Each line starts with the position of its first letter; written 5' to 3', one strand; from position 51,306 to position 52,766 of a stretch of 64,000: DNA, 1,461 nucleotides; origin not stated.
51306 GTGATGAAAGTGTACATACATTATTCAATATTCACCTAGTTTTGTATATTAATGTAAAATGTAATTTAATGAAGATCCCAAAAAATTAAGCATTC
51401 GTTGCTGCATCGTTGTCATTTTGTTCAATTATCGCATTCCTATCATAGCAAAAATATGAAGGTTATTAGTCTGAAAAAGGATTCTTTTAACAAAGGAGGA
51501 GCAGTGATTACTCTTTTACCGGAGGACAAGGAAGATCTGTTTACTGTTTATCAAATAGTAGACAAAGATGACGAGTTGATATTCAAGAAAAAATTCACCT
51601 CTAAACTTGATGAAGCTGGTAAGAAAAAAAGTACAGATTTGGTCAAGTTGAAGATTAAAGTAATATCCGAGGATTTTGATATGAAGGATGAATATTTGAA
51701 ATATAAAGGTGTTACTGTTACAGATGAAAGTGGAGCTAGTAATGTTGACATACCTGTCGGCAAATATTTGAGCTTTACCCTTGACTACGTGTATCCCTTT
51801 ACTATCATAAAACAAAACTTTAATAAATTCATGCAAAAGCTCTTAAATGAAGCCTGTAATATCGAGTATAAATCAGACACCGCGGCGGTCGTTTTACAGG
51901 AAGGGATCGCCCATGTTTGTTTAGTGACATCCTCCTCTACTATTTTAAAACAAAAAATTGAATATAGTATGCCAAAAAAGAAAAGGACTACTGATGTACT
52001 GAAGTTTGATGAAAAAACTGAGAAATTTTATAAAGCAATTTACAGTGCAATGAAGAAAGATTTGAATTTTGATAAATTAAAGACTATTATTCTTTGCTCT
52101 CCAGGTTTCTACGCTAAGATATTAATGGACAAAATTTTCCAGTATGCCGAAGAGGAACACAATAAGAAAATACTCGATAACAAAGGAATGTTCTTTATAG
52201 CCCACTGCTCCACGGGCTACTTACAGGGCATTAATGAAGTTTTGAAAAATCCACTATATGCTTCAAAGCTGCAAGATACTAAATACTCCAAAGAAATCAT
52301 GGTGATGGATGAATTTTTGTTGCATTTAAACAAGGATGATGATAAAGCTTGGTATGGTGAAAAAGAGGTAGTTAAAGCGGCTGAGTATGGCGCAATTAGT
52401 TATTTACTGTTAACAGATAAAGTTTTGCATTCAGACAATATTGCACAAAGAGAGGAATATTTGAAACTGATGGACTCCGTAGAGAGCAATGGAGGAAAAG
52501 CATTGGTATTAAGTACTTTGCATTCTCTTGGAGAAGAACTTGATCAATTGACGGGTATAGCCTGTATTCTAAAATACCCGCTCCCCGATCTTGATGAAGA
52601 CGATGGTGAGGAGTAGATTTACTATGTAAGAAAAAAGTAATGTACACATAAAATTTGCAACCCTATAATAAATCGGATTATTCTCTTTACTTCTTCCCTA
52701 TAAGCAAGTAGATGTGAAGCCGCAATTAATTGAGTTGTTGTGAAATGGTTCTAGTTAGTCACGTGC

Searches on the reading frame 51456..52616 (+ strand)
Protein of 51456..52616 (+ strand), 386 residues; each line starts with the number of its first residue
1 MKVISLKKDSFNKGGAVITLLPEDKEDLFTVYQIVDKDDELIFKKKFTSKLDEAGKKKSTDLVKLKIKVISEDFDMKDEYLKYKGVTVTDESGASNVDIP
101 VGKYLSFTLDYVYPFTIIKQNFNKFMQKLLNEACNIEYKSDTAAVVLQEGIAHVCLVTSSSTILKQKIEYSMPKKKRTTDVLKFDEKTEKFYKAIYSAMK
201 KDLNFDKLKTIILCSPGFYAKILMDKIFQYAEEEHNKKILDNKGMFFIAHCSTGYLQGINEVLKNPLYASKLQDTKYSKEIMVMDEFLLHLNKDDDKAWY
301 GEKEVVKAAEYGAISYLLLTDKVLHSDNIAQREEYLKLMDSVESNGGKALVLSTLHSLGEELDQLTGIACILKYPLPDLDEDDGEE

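Call 9: search_solved_structures(query=window:51456-52616:+)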
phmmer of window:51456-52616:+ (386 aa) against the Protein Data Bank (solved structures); distinct sequences matched with E-value up to 0.001: 13.
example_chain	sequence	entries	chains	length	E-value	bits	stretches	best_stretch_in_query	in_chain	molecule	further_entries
2vgm_A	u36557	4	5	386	2.3e-252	839.4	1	1-386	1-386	DOM34 | Protein DOM34 | Dom34p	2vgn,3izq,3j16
5m1j_A1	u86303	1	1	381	7.5e-249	827.8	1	1-381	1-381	Protein DOM34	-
3mca_B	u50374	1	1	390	9.4e-77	261.6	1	8-385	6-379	Protein dom34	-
5lzw_ii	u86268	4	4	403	6.2e-73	249.1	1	13-385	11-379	Pelota | Protein pelota homolog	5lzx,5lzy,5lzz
3j15_A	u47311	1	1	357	4.5e-26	94.9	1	20-374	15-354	Protein pelota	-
5eo3_A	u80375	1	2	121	6.8e-26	94.3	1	271-385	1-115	Protein pelota homolog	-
1x52_A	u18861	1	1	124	5.2e-25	91.4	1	268-378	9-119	Pelota homolog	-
3oby_A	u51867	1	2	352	9e-15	57.7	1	204-380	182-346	Protein pelota homolog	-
3wxm_B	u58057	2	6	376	3.2e-13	52.6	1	251-378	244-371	Protein pelota homolog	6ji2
3obw_A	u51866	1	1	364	7.6e-12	48.1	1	15-375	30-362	Protein pelota homolog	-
2qi2_A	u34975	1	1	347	6.5e-06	28.6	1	23-375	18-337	Cell division protein pelota related protein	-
3agk_A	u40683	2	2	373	5.5e-05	25.5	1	208-374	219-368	Peptide chain release factor subunit 1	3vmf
8hku_ARF1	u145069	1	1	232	0.00048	22.5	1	204-322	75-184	Peptide chain release factor subunit 1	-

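Call 17: find_homologous_proteins(query=window:51456-52616:+, max_evalue=1e-100)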
Query window:51456-52616:+ (386 aa): 115 proteins with E <= 1e-100 among 4559 candidates.
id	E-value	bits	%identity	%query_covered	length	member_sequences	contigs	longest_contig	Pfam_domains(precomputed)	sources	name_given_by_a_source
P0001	1.0e-247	839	100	100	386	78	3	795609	PF03465.21,PF03464.21,PF26356.1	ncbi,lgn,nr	ncbi:ALS_1a_G0047800.mRNA.1.CDS.1 [Saccharomyces cerevisiae]|nr:Dom34p [Saccharomyces cerevisiae YJM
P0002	1.1e-235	799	94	100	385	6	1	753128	PF03465.21,PF03464.21,PF26356.1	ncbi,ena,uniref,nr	ncbi:hypothetical protein SMKI_14G3160 [Saccharomyces mikatae IFO 1815]|uniref:Protein DOM34 homolog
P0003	4.8e-215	731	84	97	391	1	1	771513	PF03465.21,PF03464.21,PF26356.1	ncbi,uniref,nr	ncbi:dom34p [Saccharomyces arboricola H-6]|uniref:Protein DOM34 homolog n=1 Tax=Saccharomyces arbori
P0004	1.7e-212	723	84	100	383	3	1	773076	PF03465.21,PF03464.21,PF26356.1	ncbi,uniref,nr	ncbi:hypothetical protein SUVZ_14G3180 [Saccharomyces uvarum]|uniref:Protein DOM34 homolog n=1 Tax=S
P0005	1.3e-185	635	72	98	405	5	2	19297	PF03465.21,PF03464.21,PF26356.1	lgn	-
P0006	2.6e-184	630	71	97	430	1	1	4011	PF03465.21,PF03464.21,PF26356.1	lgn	-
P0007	9.3e-184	629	71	97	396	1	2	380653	PF03465.21,PF03464.21,PF26356.1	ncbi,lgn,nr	ncbi:Protein DOM34 [Nakaseomyces glabratus]|nr:Protein DOM34 [Nakaseomyces glabratus] KTB26210.1 Pro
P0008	9.6e-184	628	70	98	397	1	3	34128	PF03465.21,PF03464.21,PF26356.1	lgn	-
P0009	1.4e-183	628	71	97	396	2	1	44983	PF03465.21,PF03464.21,PF26356.1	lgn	-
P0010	8.7e-183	625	71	97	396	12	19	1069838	PF03465.21,PF03464.21,PF26356.1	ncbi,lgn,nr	ncbi:uncharacterized protein HLK63_H03729 [Nakaseomyces glabratus]|nr:uncharacterized protein GW608_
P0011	5.6e-175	600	70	99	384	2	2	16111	PF03465.21,PF03464.21,PF26356.1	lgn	-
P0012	1.1e-173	595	69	99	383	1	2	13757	PF03465.21,PF03464.21,PF26356.1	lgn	-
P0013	1.3e-172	592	67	97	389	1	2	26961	PF03465.21,PF03464.21,PF26356.1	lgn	-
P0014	1.4e-172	592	67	97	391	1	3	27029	PF03465.21,PF03464.21,PF26356.1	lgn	-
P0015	2.2e-171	588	68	99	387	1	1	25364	PF03465.21,PF03464.21,PF26356.1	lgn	-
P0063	5.8e-155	534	61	100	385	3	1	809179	PF03465.21,PF03464.21,PF26356.1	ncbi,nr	ncbi:AaceriAAL001Wp [[Ashbya] aceris (nom. inval.)]|nr:AaceriAAL001Wp [[Ashbya] aceris (nom. inval.)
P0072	1.4e-152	526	59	98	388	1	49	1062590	PF03465.21,PF03464.21,PF26356.1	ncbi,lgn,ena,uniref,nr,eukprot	ncbi:uncharacterized protein KLLA0_A08646g [Kluyveromyces lactis]|uniref:Protein DOM34 homolog n=1 T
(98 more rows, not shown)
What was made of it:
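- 51456..52616 (+): DOM34 (the pelota-family ribosome rescue factor). It is the left flanking gene, transcribed towards the centromere, and its stop codon lies 141 bp before CDEI. The product is 386/386 identical to PDB 2vgm yeast Dom34 (call 9) and 100% identical to S. cerevisiae Dom34p (call 17).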

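Call 18: find_encoding_contigs(protein=window:51456-52616:+, flank=3000, max_places=6)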
Protein window:51456-52616:+ (386 aa): 24 contigs read that carry it; 6 places shown.
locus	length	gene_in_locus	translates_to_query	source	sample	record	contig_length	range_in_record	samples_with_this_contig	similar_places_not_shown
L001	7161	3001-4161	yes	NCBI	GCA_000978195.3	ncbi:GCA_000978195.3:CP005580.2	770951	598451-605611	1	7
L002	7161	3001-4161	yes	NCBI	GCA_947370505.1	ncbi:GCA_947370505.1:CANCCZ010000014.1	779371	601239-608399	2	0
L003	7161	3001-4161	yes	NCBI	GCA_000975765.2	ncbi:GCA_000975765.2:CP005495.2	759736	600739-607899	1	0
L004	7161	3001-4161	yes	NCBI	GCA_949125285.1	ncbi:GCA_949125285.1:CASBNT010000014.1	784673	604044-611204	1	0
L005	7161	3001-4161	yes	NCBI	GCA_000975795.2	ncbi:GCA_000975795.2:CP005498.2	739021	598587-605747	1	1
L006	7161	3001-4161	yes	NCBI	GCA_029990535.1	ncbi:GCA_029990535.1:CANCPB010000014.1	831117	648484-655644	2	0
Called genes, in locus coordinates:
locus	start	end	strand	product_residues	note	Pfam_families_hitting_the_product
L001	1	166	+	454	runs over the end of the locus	PF00076:RRM_1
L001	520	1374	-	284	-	PF00153:Mito_carr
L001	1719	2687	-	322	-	PF00327:Ribosomal_L30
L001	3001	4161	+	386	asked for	PF26356:Pelota_N, PF03464:eRF1_2, PF03465:eRF1_3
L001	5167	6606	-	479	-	PF00285:Citrate_synt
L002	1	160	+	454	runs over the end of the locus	PF00076:RRM_1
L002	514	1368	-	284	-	PF00153:Mito_carr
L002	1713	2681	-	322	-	PF00327:Ribosomal_L30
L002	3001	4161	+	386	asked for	PF26356:Pelota_N, PF03464:eRF1_2, PF03465:eRF1_3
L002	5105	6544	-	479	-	PF00285:Citrate_synt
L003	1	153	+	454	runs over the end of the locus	PF00076:RRM_1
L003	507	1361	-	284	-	PF00153:Mito_carr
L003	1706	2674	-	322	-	PF00327:Ribosomal_L30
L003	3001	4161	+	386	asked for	PF26356:Pelota_N, PF03464:eRF1_2, PF03465:eRF1_3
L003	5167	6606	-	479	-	PF00285:Citrate_synt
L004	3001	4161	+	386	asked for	PF26356:Pelota_N, PF03464:eRF1_2, PF03465:eRF1_3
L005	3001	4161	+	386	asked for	PF26356:Pelota_N, PF03464:eRF1_2, PF03465:eRF1_3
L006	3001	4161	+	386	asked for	PF26356:Pelota_N, PF03464:eRF1_2, PF03465:eRF1_3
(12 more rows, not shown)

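Call 19: find_encoding_contigs(protein=P0002, flank=3000, max_places=3)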
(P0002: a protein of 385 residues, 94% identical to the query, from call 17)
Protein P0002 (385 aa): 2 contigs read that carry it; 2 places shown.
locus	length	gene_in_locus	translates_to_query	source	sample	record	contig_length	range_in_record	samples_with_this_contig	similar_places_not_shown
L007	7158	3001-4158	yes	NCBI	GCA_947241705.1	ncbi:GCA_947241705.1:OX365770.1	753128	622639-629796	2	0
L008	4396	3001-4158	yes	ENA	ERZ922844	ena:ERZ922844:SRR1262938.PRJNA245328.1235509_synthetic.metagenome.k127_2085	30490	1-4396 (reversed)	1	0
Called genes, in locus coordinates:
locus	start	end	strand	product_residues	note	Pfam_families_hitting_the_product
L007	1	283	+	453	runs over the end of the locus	PF00076:RRM_1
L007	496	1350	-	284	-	PF00153:Mito_carr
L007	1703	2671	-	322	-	PF00327:Ribosomal_L30 (weak)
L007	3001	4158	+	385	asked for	PF26356:Pelota_N, PF03464:eRF1_2, PF03465:eRF1_3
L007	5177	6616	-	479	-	PF00285:Citrate_synt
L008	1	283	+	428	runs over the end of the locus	PF00076:RRM_1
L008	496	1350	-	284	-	PF00153:Mito_carr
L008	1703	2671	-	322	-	PF00327:Ribosomal_L30 (weak)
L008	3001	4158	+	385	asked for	PF26356:Pelota_N, PF03464:eRF1_2, PF03465:eRF1_3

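Call 20: find_encoding_contigs(protein=P0003, flank=3000, max_places=2)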
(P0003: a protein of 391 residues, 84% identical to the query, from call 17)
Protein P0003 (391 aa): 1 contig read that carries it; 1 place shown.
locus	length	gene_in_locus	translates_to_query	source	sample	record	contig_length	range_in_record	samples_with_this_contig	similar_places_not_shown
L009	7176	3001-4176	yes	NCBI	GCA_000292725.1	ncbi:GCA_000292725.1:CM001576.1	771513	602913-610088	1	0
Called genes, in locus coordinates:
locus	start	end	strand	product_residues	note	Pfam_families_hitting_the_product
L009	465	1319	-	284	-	PF00153:Mito_carr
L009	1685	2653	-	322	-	PF00327:Ribosomal_L30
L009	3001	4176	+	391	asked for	PF26356:Pelota_N, PF03464:eRF1_2, PF03465:eRF1_3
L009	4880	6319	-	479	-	PF00285:Citrate_synt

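Call 21: find_encoding_contigs(protein=P0004, flank=3000, max_places=3)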
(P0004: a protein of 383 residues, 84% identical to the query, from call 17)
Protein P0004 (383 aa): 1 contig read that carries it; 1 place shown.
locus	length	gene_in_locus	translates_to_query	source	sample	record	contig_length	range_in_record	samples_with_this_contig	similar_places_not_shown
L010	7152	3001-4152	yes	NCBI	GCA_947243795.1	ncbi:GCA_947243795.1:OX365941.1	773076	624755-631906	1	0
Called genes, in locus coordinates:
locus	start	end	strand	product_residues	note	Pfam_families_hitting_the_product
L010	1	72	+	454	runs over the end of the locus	PF00076:RRM_1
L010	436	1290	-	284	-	PF00153:Mito_carr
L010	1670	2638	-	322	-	PF00327:Ribosomal_L30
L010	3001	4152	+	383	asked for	PF26356:Pelota_N, PF03464:eRF1_2, PF03465:eRF1_3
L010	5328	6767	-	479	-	PF00285:Citrate_synt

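Call 22: list_cluster_members(proteins=[P0001, P0002, P0004])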
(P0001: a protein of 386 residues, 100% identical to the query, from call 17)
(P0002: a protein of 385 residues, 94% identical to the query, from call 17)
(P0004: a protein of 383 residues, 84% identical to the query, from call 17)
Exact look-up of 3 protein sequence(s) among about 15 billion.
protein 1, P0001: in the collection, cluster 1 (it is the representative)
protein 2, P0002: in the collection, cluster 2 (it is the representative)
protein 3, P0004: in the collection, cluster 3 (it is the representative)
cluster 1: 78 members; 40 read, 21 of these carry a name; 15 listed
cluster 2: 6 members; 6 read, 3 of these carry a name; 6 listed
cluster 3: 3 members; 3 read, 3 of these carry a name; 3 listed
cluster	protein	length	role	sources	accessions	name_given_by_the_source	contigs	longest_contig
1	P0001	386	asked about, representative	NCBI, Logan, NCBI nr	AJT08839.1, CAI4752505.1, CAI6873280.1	ALS_1a_G0047800.mRNA.1.CDS.1 [Saccharomyces cerevisiae] | Dom34p [Saccharomyces cerevisiae YJM681]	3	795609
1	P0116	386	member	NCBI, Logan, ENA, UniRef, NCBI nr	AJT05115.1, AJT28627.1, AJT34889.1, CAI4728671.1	Translation factor pelota [Saccharomyces cerevisiae] | Protein DOM34 homolog n=1 Tax=Saccharomyces cerevisiae (strain YJM789) TaxID=307796 ... | Dom34p [Saccharomyces cerevisiae YJM428]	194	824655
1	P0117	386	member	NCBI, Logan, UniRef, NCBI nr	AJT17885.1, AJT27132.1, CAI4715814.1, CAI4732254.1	BPK_collapsed_G0046900.mRNA.1.CDS.1 [Saccharomyces cerevisiae] | Protein DOM34 homolog n=1 Tax=Saccharomyces cerevisiae (strain JAY291) TaxID=574961 ... | Dom34p [Saccharomyces cerevisiae YJM1250]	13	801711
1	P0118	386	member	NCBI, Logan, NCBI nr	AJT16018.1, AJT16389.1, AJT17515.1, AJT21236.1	Dom34p [Saccharomyces cerevisiae YJM1419] | Dom34p [Saccharomyces cerevisiae YJM1202]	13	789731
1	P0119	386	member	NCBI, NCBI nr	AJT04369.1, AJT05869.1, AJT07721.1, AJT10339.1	Dom34p [Saccharomyces cerevisiae YJM451] | Dom34p [Saccharomyces cerevisiae YJM320]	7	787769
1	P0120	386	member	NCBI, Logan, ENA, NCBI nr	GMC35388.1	unnamed protein product [Saccharomyces cerevisiae]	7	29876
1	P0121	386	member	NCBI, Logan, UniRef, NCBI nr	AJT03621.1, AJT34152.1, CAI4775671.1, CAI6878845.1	AFI_G0048690.mRNA.1.CDS.1 [Saccharomyces cerevisiae] | Protein DOM34 homolog n=1 Tax=Saccharomyces cerevisiae (strain Lalvin EC1118 / Prise de ... | Dom34p [Saccharomyces cerevisiae YJM270]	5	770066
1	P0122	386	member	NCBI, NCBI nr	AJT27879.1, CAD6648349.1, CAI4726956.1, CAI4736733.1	BAK_1a_G0046300.mRNA.1.CDS.1 [Saccharomyces cerevisiae] | Dom34p [Saccharomyces cerevisiae YJM1418]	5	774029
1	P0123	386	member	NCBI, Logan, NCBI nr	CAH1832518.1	unnamed protein product [Saccharomyces cerevisiae]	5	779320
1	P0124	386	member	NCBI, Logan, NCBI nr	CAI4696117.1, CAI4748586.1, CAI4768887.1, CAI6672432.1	ASN_HP2_G0044880.mRNA.1.CDS.1 [Saccharomyces cerevisiae] | BGP_1a_G0046600.mRNA.1.CDS.1 [Saccharomyces cerevisiae]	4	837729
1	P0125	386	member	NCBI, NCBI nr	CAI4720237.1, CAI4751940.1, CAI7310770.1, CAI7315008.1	BCN_G0046610.mRNA.1.CDS.1 [Saccharomyces cerevisiae]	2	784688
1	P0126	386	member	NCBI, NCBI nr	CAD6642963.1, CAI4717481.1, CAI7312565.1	HN1_G0012380.mRNA.1.CDS.1 [Saccharomyces cerevisiae]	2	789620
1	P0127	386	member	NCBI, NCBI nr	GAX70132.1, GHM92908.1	translation factor pelota [Saccharomyces cerevisiae] | ribosome dissociation factor [Saccharomyces cerevisiae]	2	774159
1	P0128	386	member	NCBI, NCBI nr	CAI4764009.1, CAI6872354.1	ALI_collapsed_G0048140.mRNA.1.CDS.1 [Saccharomyces cerevisiae]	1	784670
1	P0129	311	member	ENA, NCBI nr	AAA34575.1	DOM34 [Saccharomyces cerevisiae]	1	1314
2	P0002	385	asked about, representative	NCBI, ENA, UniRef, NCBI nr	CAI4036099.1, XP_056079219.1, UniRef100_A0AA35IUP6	hypothetical protein SMKI_14G3160 [Saccharomyces mikatae IFO 1815] | Protein DOM34 homolog n=1 Tax=Saccharomyces mikatae IFO 1815 TaxID=226126 ... | uncharacterized protein SMKI_14G3160 [Saccharomyces mikatae IFO 1815]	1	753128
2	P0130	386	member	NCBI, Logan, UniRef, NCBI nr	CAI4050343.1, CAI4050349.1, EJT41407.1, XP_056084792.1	hypothetical protein SKDZ_14G3180 [Saccharomyces kudriavzevii ZP591] | Uncharacterized protein n=2 Tax=Saccharomyces kudriavzevii (strain ATCC MYA-4449 / AS ... | uncharacterized protein SKDI_14G3190 [Saccharomyces kudriavzevii IFO 1802]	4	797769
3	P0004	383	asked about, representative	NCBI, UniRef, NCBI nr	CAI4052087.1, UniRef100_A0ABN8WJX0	hypothetical protein SUVZ_14G3180 [Saccharomyces uvarum] | Protein DOM34 homolog n=1 Tax=Saccharomyces uvarum TaxID=230603 RepID=A0ABN8WJX0_SACUV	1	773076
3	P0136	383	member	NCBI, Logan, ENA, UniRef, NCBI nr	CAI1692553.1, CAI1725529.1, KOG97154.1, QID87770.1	hypothetical protein SEUBUCD646_0N03150 [Saccharomyces eubayanus] | Protein DOM34 homolog n=2 Tax=Saccharomyces TaxID=4930 RepID=A0A6C1EG46_SACPS | DOM34-like protein [Saccharomyces eubayanus]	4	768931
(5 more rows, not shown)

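Call 24: find_encoding_contigs(protein=P0130, flank=3000, max_places=2)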
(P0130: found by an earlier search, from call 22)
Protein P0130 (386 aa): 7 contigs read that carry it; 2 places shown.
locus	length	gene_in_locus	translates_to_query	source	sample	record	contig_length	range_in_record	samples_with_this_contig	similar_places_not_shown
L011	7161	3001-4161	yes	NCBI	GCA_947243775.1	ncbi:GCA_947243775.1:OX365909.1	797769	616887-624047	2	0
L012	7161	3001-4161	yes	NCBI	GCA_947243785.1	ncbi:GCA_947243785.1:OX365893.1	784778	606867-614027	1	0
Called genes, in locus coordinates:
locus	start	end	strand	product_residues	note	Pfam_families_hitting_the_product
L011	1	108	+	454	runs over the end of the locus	PF00076:RRM_1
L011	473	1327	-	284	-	PF00153:Mito_carr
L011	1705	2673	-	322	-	PF00327:Ribosomal_L30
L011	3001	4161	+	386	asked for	PF26356:Pelota_N, PF03464:eRF1_2, PF03465:eRF1_3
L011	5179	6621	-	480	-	PF00285:Citrate_synt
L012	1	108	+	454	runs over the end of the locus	PF00076:RRM_1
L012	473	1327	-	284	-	PF00153:Mito_carr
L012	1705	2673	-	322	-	PF00327:Ribosomal_L30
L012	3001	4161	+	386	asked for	PF26356:Pelota_N, PF03464:eRF1_2, PF03465:eRF1_3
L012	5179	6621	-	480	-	PF00285:Citrate_synt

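Call 25: find_encoding_contigs(protein=P0136, flank=3000, max_places=2)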
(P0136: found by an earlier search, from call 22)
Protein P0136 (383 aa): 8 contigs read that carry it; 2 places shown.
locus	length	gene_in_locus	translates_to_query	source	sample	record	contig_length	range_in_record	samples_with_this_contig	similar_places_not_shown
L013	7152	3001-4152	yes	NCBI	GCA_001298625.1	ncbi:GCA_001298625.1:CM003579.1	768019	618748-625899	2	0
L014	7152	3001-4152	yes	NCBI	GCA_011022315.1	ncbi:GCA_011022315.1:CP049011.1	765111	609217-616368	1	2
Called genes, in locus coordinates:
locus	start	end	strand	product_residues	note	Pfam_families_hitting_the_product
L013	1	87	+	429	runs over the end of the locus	PF00076:RRM_1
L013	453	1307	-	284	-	PF00153:Mito_carr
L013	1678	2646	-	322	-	PF00327:Ribosomal_L30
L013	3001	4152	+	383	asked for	PF26356:Pelota_N, PF03464:eRF1_2, PF03465:eRF1_3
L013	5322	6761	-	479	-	PF00285:Citrate_synt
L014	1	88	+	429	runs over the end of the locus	PF00076:RRM_1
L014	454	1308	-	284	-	PF00153:Mito_carr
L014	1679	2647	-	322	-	PF00327:Ribosomal_L30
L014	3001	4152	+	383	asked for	PF26356:Pelota_N, PF03464:eRF1_2, PF03465:eRF1_3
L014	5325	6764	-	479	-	PF00285:Citrate_synt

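Call 37: find_encoding_contigs(protein=P0063, flank=4000, max_places=1)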
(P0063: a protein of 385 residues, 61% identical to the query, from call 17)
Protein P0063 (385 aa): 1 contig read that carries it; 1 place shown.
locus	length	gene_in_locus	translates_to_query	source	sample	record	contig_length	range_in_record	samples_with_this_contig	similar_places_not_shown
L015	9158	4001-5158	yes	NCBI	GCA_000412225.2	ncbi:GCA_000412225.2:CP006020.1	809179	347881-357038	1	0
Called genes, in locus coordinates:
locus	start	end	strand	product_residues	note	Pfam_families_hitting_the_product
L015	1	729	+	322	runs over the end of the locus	-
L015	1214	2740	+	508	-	PF13091:PLDc_2 (faint), PF00614:PLDc (faint)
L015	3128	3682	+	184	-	PF03248:Rer1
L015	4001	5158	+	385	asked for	PF26356:Pelota_N, PF03464:eRF1_2, PF03465:eRF1_3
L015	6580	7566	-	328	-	PF03193:RsgA_GTPase (faint), PF00009:GTP_EFTU (faint), PF00350:Dynamin_N (faint), PF00735:Septin, PF01926:MMR_HSR1, PF04548:AIG1 (weak)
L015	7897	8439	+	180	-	PF01783:Ribosomal_L32p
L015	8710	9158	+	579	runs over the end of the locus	PF12937:F-box-like, PF13621:Cupin_8, PF02373:JmjC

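Call 38: find_encoding_contigs(protein=P0010, flank=4000, max_places=1)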
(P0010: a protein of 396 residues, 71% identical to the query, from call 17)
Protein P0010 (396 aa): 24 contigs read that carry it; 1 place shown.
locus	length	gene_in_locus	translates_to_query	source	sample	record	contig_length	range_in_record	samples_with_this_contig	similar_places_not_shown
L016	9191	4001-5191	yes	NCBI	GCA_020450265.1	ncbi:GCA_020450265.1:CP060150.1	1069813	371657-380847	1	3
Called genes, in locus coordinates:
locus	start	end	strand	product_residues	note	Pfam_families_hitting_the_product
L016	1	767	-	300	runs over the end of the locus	PF01842:ACT, PF22629:ACT_AHAS_ss, PF13710:ACT_5 (faint), PF10369:ALS_ss_C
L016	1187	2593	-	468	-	PF05743:UEV, PF09454:Vps23_core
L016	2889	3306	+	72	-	PF05493:ATP_synt_H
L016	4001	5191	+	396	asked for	PF26356:Pelota_N, PF03464:eRF1_2, PF03465:eRF1_3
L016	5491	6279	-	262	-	PF00258:Flavodoxin_1, PF03358:FMN_red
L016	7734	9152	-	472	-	PF00285:Citrate_synt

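Call 39: find_encoding_contigs(protein=P0072, flank=4000, max_places=1)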
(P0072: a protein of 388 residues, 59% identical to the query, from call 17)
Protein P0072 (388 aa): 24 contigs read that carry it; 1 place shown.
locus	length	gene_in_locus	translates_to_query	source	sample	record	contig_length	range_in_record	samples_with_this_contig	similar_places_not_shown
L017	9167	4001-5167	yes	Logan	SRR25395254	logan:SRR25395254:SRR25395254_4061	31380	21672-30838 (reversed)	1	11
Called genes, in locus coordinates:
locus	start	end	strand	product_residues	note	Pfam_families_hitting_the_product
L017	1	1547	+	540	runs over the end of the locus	PF13091:PLDc_2 (faint), PF00614:PLDc (faint)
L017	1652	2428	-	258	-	PF04193:PQ-loop (weak)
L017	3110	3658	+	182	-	PF03248:Rer1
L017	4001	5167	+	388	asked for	PF26356:Pelota_N, PF03464:eRF1_2, PF03465:eRF1_3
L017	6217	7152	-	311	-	-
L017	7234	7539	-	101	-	-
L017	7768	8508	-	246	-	PF10237:N6-adenineMlase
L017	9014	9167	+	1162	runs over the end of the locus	PF04182:B-block_TFIIIC, PF21552:WHD_TFC3, PF20222:DUF6581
